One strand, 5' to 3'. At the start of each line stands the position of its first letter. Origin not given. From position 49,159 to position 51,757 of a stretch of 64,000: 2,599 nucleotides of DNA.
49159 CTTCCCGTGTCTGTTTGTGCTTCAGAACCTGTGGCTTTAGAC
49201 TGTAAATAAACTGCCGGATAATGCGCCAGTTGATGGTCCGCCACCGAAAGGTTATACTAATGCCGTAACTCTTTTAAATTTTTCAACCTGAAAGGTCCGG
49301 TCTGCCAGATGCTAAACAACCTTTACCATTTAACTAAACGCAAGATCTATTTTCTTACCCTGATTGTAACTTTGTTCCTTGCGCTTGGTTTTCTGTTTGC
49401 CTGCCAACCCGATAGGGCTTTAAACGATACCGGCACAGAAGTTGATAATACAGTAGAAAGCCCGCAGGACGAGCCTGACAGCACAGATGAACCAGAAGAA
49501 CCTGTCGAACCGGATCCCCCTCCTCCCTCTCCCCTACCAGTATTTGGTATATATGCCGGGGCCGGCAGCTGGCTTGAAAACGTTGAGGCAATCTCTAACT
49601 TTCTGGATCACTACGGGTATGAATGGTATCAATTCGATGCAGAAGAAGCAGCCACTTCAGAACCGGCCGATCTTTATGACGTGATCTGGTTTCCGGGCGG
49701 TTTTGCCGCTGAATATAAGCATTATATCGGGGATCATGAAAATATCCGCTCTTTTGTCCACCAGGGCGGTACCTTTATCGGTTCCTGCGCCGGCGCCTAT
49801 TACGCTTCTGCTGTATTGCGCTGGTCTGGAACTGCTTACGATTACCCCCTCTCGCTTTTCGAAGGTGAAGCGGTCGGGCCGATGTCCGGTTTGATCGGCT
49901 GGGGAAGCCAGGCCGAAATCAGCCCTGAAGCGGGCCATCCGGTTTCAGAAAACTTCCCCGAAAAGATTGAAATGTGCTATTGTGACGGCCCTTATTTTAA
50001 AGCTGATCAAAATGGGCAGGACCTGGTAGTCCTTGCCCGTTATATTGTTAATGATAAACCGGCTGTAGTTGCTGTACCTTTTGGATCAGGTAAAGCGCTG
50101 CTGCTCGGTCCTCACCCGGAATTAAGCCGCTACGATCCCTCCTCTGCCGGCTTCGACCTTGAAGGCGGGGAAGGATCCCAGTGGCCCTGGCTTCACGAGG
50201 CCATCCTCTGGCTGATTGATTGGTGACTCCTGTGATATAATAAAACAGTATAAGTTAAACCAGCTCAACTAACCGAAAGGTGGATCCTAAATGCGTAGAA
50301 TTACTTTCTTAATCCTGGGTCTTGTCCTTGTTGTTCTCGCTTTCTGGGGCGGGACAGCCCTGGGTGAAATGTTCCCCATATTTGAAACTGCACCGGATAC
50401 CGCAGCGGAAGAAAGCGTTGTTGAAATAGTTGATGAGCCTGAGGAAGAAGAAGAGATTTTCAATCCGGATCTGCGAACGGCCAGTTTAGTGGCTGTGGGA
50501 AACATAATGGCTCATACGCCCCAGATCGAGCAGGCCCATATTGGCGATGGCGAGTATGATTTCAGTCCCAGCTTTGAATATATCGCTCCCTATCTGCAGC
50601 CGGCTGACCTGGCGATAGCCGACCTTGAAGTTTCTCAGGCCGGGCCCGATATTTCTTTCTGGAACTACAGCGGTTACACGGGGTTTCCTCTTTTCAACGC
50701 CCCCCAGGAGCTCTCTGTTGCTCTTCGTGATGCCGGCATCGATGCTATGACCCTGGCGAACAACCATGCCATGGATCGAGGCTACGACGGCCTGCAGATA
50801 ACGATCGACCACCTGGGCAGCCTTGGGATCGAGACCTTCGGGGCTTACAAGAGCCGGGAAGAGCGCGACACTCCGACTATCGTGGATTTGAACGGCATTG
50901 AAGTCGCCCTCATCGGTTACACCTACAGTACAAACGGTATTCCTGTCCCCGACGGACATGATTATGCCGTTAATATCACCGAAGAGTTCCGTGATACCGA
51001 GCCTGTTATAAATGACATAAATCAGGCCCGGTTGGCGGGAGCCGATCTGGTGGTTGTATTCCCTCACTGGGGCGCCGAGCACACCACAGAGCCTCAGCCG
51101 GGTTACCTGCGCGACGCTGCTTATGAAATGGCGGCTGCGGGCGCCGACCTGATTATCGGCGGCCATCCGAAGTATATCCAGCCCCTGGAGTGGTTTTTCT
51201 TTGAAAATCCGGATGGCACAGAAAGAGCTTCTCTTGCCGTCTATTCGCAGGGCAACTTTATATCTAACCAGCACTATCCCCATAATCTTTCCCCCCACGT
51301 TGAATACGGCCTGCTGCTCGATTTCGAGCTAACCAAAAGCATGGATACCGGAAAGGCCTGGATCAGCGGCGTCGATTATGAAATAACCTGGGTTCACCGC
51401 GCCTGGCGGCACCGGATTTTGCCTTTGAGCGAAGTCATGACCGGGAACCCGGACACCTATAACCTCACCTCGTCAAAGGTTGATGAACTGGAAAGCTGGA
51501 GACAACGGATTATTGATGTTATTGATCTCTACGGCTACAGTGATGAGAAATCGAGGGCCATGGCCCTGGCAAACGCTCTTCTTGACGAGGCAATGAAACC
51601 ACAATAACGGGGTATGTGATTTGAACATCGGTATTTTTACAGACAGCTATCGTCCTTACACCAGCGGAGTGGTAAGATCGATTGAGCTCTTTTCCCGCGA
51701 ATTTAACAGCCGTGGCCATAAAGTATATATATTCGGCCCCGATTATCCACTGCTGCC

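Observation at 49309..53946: Lipoprotein - CapA - GT4 glycosyltransferase - PurM-like gene cluster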

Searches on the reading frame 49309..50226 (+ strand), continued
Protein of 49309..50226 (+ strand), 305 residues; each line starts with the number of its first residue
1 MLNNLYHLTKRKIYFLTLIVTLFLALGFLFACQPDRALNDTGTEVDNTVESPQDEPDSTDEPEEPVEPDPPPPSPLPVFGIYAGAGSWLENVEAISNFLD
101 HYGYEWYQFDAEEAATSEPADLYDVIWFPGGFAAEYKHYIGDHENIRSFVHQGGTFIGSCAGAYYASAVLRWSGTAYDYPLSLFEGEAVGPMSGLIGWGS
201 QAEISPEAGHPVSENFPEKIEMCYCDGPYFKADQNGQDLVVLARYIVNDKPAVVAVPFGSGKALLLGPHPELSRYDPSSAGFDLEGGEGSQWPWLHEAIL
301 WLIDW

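Call 78: predict_structure(alignment_id=A3)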
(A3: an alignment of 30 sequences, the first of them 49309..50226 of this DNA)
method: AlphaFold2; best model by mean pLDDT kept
length: 305 residues; sequences in the alignment: 30
mean_pLDDT: 88.4   pTM: 0.75
mean pLDDT of the five models: 88.4, 88.1, 87.9, 87.9, 87.5
residues with pLDDT >= 90: 222; 70-90: 45; 50-70: 20; < 50: 18
segments of 3 or more residues with pLDDT < 50: 36-47, 49-53
pLDDT, mean of each block of 10 residues (from residue 1): 73 94 92 56 45 51 66 87 97 97 97 94 97 94 97 98 98 97 97 93 96 96 96 85 98 98 97 81 85 96 96
secondary structure, 60 per line:
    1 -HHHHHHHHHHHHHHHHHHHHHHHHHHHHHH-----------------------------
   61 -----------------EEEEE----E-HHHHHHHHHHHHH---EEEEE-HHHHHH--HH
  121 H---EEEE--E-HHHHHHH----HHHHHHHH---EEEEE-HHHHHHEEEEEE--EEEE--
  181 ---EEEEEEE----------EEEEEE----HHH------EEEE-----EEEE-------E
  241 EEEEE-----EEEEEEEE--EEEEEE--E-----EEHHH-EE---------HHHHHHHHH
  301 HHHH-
elements in order: H2-31 E78-82 H89-101 E105-109 H111-116 E125-128 H133-139 H144-151 E155-159 H161-166 E167-172 E175-178 E184-190 E201-206 E220-223 E229-232 E240-245 E251-258 E261-266 H292-304

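Call 80: fold_search(model_id=the predicted structure, library=pdb)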
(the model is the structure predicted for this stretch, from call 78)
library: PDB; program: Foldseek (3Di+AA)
matches with E <= 10: 1517; with E <= 0.001: 167
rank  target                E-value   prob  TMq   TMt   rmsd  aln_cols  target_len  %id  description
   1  4gud_A                4.6e-10  1.00  0.48  0.71   4.7       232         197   14  Crystal Structure of Amidotransferase HisH from Vibrio cholerae (released 2012-09-12)
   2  4gud_B                1.5e-09  1.00  0.49  0.71   4.2       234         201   12  Crystal Structure of Amidotransferase HisH from Vibrio cholerae (released 2012-09-12)
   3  6ymu_B                2.4e-09  1.00  0.47  0.68   5.0       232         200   17  Imidazole Glycerol Phosphate Synthase (released 2020-07-22)
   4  7ac8_D                2.5e-09  1.00  0.48  0.68   4.9       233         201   18  Molecular basis for the unique allosteric activation mechanism of the heterodimeric imidazole glycerol phosphate synth (released 2021-05-19)
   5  1kxj_A                3.2e-09  1.00  0.47  0.66   5.2       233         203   18  The Crystal Structure of Glutamine Amidotransferase from Thermotoga maritima (released 2002-03-20)
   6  1q7r                  3.9e-09  1.00  0.52  0.75   3.6       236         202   19  X-ray crystallographic analysis of a predicted amidotransferase from B. stearothermophilus at 1.9 A resolution (released 2003-11-11)
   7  7ac8_B                5.6e-09  1.00  0.48  0.68   5.4       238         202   16  Molecular basis for the unique allosteric activation mechanism of the heterodimeric imidazole glycerol phosphate synth (released 2021-05-19)
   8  2wjz_D                1.1e-08  1.00  0.46  0.68   5.3       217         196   18  Crystal structure of (HisH) K181A Y138A mutant of imidazoleglycerolphosphate synthase (HisH HisF) which displays const (released 2010-08-25)
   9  6ru0_F                1.3e-08  1.00  0.46  0.67   5.0       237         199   17  Light-Regulation of Imidazole Glycerol Phosphate Synthase by Interference with its Allosteric Machinery through Photo- (released 2020-05-20)
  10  2ywd                  1.5e-08  1.00  0.51  0.79   3.9       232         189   18  Crystal structure of glutamine amidotransferase (released 2007-10-23)
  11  7ac8_F                1.5e-08  1.00  0.46  0.68   5.3       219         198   19  Molecular basis for the unique allosteric activation mechanism of the heterodimeric imidazole glycerol phosphate synth (released 2021-05-19)
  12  2nv2_B                1.9e-08  1.00  0.48  0.72   4.9       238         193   15  Structure of the PLP synthase complex Pdx1/2 (YaaD/E) from Bacillus subtilis (released 2006-12-05)
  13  1kxj_B                2.1e-08  1.00  0.44  0.63   5.9       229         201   17  The Crystal Structure of Glutamine Amidotransferase from Thermotoga maritima (released 2002-03-20)
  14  1gpw_D                2.3e-08  1.00  0.46  0.65   5.6       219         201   19  Structural evidence for ammonia tunneling across the (beta/alpha)8 barrel of the imidazole glycerol phosphate synthase (released 2002-02-10)
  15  6ymu_F                2.6e-08  1.00  0.45  0.64   5.7       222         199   19  Imidazole Glycerol Phosphate Synthase (released 2020-07-22)
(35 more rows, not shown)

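Call 81: find_encoding_contigs(protein=P0384, flank=6000, max_places=1)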
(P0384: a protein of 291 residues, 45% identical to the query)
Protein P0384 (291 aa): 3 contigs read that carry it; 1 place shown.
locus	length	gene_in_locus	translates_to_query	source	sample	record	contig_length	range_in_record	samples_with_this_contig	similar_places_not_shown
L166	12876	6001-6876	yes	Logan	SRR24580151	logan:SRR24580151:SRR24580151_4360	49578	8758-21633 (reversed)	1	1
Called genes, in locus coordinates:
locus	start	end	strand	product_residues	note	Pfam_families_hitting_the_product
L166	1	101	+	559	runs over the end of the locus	PF05378:Hydant_A_N, PF01968:Hydantoinase_A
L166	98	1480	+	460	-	PF00850:Hist_deacetyl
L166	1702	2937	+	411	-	PF13167:GTP-bdg_N, PF16360:GTP-bdg_M, PF01926:MMR_HSR1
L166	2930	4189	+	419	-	PF06838:Met_gamma_lyase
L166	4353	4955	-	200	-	PF01726:LexA_DNA_bind, PF12802:MarR_2, PF09339:HTH_IclR (weak), PF00717:Peptidase_S24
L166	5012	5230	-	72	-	-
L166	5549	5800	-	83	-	-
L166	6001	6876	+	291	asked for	PF09825:BPL_N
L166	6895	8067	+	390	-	PF13439:Glyco_transf_4, PF13579:Glyco_trans_4_4, PF20706:GT4-conflict, PF00534:Glycos_transf_1, PF13692:Glyco_trans_1_4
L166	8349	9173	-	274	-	PF00005:ABC_tran, PF02463:SMC_N (weak), PF13304:AAA_21 (faint)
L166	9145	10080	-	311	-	PF02653:BPD_transp_2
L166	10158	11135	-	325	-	PF13407:Peripla_BP_4 (faint), PF04392:ABC_sub_bind, PF13458:Peripla_BP_6 (weak)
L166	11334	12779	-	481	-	PF00749:tRNA-synt_1c, PF19269:Anticodon_2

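Call 82: find_encoding_contigs(protein=P0357, flank=6000, max_places=1)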
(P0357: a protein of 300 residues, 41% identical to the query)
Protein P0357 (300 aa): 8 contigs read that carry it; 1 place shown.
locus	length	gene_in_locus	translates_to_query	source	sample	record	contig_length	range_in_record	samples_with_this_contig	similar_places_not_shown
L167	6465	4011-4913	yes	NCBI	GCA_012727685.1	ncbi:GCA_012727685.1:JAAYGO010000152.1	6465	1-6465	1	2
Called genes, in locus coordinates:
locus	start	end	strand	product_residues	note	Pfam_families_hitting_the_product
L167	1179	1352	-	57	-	PF02796:HTH_7 (weak), PF13384:HTH_23, PF13936:HTH_38, PF18024:HTH_50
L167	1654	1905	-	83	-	-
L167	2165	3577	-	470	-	PF00860:Xan_ur_permease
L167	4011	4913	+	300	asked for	PF09825:BPL_N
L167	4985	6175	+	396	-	PF13439:Glyco_transf_4, PF13579:Glyco_trans_4_4, PF00534:Glycos_transf_1, PF13692:Glyco_trans_1_4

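Call 83: find_encoding_contigs(protein=P0371, flank=6000, max_places=1)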
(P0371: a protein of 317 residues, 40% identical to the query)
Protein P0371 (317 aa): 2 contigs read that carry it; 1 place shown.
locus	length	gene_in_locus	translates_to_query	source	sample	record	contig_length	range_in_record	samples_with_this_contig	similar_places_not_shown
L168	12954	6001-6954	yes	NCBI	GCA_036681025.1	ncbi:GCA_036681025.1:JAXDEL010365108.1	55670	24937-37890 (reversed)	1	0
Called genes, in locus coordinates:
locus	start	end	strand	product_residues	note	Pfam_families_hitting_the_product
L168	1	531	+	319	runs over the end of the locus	PF01745:IPT (weak), PF01715:IPPT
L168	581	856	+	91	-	PF17209:Hfq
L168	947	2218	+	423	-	PF03193:RsgA_GTPase (faint), PF13167:GTP-bdg_N, PF16360:GTP-bdg_M, PF01926:MMR_HSR1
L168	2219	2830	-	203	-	PF01726:LexA_DNA_bind, PF12802:MarR_2 (weak), PF00717:Peptidase_S24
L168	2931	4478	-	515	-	PF00682:HMGL-like, PF22617:HCS_D2, PF08502:LeuA_dimer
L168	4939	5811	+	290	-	PF00589:Phage_integrase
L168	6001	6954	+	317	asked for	PF09825:BPL_N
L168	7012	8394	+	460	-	PF05887:Trypan_PARP (weak), PF09587:PGA_cap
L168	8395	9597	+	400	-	PF13439:Glyco_transf_4, PF13579:Glyco_trans_4_4, PF20706:GT4-conflict (weak), PF00534:Glycos_transf_1, PF13692:Glyco_trans_1_4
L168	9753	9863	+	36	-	-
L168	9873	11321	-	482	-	PF00749:tRNA-synt_1c, PF19269:Anticodon_2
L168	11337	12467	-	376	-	PF03977:OAD_beta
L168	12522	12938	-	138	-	PF25984:BSH_YknX (faint), PF25919:BSH_CusB (faint), PF25917:BSH_RND (weak), PF25973:BSH_CzcB (faint), PF00364:Biotin_lipoyl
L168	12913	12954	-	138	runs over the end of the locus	PF04277:OAD_gamma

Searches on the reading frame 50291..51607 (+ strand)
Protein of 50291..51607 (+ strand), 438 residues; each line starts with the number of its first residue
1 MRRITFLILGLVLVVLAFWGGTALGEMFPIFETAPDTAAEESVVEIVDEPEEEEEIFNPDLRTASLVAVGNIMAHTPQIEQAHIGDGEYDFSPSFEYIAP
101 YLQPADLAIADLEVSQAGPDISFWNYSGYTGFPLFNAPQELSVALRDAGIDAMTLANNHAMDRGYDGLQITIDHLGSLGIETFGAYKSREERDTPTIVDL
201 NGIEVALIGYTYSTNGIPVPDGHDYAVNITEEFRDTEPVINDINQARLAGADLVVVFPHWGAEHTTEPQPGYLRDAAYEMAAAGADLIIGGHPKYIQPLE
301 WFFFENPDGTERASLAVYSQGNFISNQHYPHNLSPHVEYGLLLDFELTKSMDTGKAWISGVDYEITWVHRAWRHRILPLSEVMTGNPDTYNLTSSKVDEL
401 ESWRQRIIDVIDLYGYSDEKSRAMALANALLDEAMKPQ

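Call 4: search_protein_families(library=pfam, proteins=[window:50291-51607:+], max_evalue=0.01)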
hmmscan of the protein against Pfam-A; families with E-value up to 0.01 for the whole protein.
window:50291-51607:+ (438 aa): 1 family
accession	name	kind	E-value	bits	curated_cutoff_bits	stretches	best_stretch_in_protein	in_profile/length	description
PF09587.15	PGA_cap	-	5.2e-61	206.8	27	1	66-327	2-255/255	Bacterial capsule synthesis protein PGA_cap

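Call 5: search_protein_families(library=ncbifam, proteins=[window:50291-51607:+], max_evalue=0.01)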
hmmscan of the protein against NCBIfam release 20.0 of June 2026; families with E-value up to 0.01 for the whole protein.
window:50291-51607:+ (438 aa): 2 families
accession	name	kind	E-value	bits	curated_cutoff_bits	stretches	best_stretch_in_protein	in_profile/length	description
NF038314.1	epimerase_MslH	equivalog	2.1e-10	39.6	700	2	101-210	32-139/439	lasso peptide C-terminal Trp epimerase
NF006934.0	PRK09419.1-1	subfamily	0.0027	15.4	1646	1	135-292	115-267/1174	multifunctional 2',3'-cyclic-nucleotide 2'-phosphodiesterase/3'-nucleotidase/5'-nucleotidase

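Call 15: find_related_loci(query=window:50291-51607:+, collection=metagenome_contigs, flank=6000)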
Query window:50291-51607:+ (438 aa) in metagenome_contigs; peptide patterns used: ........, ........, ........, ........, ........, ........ (x = any residue, [..] = any of these).
600 stretches matched a pattern (row limit reached: there are more); 495 encode a relative of the query (tblastn E <= 1e-3); the best 80 are kept; 80 distinct loci.
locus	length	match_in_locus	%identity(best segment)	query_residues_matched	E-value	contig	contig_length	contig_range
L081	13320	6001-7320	56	3-434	8e-151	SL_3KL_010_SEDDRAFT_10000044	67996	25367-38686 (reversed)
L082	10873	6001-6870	37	62-375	2e-51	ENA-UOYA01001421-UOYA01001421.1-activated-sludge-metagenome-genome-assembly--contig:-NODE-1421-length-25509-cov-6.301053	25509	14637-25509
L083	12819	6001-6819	38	30-327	6e-46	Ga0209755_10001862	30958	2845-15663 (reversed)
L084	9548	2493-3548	34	33-392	4e-46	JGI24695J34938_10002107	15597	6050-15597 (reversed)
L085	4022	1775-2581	35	33-327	6e-46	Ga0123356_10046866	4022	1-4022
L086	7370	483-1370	34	8-328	3e-45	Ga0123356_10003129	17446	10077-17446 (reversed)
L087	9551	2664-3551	34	3-328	3e-45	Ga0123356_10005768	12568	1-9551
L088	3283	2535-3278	37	63-328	5e-45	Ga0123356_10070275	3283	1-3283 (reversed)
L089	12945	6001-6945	36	50-379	1e-44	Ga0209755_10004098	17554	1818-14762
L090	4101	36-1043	32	15-379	2e-44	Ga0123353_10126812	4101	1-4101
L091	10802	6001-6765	36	56-328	8e-44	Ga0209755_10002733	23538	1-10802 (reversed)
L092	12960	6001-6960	32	30-379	2e-43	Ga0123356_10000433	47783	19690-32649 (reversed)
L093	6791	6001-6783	37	47-327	9e-43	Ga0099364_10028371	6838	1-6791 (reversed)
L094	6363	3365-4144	36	48-327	1e-42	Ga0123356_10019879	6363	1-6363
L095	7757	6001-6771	35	50-328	1e-42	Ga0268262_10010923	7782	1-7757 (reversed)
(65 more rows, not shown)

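Call 25: search_solved_structures(query=window:50291-51607:+, max_evalue=0.001, show_alignments=2)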
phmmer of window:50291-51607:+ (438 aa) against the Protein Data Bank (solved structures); distinct sequences matched with E-value up to 0.001: 3.
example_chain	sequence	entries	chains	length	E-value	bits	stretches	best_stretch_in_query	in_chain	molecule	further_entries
8ith_A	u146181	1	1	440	3.3e-08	36.3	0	92-211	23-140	Poly-gamma-glutamate synthesis protein (Capsule biosynthesis protein)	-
8gq9_A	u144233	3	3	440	4.5e-08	35.8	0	92-211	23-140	Poly-gamma-glutamate synthesis protein (Capsule biosynthesis protein)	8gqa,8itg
8gqb_A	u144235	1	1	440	4.5e-08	35.8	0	92-211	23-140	Poly-gamma-glutamate synthesis protein (Capsule biosynthesis protein)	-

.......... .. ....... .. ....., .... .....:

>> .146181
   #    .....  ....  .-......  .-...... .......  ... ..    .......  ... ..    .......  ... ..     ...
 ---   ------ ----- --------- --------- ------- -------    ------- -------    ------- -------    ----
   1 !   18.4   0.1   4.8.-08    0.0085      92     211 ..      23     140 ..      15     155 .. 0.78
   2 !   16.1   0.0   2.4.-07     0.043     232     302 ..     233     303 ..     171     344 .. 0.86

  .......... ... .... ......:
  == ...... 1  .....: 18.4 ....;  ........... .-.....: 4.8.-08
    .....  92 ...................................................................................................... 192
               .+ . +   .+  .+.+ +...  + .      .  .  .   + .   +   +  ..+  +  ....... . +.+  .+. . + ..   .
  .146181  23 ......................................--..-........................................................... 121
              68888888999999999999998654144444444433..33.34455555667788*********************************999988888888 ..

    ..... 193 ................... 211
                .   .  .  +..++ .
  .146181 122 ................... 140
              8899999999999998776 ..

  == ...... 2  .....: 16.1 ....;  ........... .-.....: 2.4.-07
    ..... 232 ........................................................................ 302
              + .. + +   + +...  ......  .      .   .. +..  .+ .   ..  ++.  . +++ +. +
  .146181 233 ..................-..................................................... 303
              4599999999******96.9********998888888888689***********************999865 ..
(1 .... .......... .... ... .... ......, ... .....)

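Call 55: search_protein_families(library=padloc, proteins=[window:50291-51607:+], max_evalue=0.001)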
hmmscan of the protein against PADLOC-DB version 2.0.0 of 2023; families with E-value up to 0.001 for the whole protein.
window:50291-51607:+ (438 aa): 0 families
